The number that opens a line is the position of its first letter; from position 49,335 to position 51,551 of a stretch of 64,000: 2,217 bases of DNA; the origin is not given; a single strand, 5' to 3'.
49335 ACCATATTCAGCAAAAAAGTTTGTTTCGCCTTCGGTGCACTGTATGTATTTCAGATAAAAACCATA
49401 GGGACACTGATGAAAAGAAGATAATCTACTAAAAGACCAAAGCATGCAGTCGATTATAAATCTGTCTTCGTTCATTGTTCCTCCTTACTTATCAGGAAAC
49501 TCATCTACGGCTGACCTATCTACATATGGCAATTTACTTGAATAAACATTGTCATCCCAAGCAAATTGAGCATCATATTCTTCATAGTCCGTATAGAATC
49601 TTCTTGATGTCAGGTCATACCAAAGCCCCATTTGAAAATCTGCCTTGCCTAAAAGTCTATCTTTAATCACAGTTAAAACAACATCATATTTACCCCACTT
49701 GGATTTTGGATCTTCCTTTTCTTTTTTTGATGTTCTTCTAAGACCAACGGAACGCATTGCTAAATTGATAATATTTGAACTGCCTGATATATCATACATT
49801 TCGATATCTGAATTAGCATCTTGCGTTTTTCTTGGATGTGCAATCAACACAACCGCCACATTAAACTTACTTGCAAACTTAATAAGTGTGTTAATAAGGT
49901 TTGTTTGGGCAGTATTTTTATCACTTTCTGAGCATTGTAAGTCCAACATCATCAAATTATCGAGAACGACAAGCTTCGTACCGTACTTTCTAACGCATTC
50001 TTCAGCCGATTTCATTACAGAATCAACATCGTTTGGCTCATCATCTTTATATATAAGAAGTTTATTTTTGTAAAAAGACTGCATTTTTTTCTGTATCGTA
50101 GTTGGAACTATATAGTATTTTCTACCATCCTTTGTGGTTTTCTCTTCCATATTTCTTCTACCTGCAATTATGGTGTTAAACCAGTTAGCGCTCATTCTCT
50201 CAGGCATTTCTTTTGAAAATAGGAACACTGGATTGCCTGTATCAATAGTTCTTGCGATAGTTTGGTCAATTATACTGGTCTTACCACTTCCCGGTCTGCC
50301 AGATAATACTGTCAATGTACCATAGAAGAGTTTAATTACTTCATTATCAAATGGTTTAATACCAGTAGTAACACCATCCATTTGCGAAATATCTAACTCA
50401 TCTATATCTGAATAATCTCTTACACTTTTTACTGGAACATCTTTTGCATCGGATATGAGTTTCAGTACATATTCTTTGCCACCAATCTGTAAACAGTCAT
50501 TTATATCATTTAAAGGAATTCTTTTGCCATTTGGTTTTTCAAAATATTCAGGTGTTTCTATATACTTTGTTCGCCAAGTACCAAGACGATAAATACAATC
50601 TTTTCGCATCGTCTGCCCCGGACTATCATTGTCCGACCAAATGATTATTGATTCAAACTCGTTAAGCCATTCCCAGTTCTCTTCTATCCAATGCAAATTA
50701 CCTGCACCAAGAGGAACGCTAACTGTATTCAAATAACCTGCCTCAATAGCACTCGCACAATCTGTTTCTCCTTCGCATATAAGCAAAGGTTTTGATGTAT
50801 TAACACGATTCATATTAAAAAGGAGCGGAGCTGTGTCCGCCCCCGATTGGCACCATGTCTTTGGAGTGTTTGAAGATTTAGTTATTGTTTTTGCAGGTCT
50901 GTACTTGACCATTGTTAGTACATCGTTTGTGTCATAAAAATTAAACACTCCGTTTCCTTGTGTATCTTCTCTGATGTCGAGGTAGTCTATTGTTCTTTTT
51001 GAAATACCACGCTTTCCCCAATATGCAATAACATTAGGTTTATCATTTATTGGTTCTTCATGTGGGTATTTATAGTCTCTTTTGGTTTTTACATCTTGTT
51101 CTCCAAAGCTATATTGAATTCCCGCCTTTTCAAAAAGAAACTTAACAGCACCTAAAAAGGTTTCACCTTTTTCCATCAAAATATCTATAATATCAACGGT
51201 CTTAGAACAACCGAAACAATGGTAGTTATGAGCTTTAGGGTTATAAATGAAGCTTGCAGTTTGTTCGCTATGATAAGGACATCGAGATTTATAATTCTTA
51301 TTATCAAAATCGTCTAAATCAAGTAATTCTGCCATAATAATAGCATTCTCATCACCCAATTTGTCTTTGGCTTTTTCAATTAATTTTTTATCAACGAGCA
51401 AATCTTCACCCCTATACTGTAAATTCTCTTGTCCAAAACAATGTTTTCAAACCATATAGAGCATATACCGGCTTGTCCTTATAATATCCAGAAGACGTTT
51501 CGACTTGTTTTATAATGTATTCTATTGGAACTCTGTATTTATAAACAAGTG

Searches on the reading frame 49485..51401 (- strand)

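Call 57: search_protein_families(library=phrogs, proteins=[window:49485-51401:-], max_evalue=0.00001)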
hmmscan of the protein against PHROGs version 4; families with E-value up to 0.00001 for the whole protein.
window:49485-51401:- (638 aa): 11 families
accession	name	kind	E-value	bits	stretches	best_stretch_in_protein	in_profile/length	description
phrog_239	-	DNA, RNA and nucleotide metabolism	3.2e-86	291.9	1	35-618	39-617/801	DNA primase/helicase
phrog_5482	-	unknown function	1.2e-26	94.3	1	358-608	48-302/341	-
phrog_19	-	DNA, RNA and nucleotide metabolism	5.2e-26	92.7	1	327-607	315-584/621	DnaB-like replicative helicase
phrog_47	-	DNA, RNA and nucleotide metabolism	2.6e-23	83.5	1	31-314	42-332/947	DNA primase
phrog_243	-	DNA, RNA and nucleotide metabolism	1.2e-17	64.8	1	348-582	22-242/273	DnaB-like replicative helicase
phrog_6444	-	DNA, RNA and nucleotide metabolism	2.7e-17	63.8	1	34-101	33-101/577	DNA primase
phrog_3123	-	unknown function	6.1e-11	42.6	1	365-561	345-543/583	-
phrog_849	-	DNA, RNA and nucleotide metabolism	2.2e-10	41.1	1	123-316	148-340/435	DNA primase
phrog_18097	-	DNA, RNA and nucleotide metabolism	3.1e-10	40.9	1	35-76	31-72/199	DNA primase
phrog_11992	-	unknown function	1.8e-07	32.5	1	34-106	25-99/177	-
phrog_360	-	DNA, RNA and nucleotide metabolism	1.8e-07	32.3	1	34-82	27-75/133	DNA primase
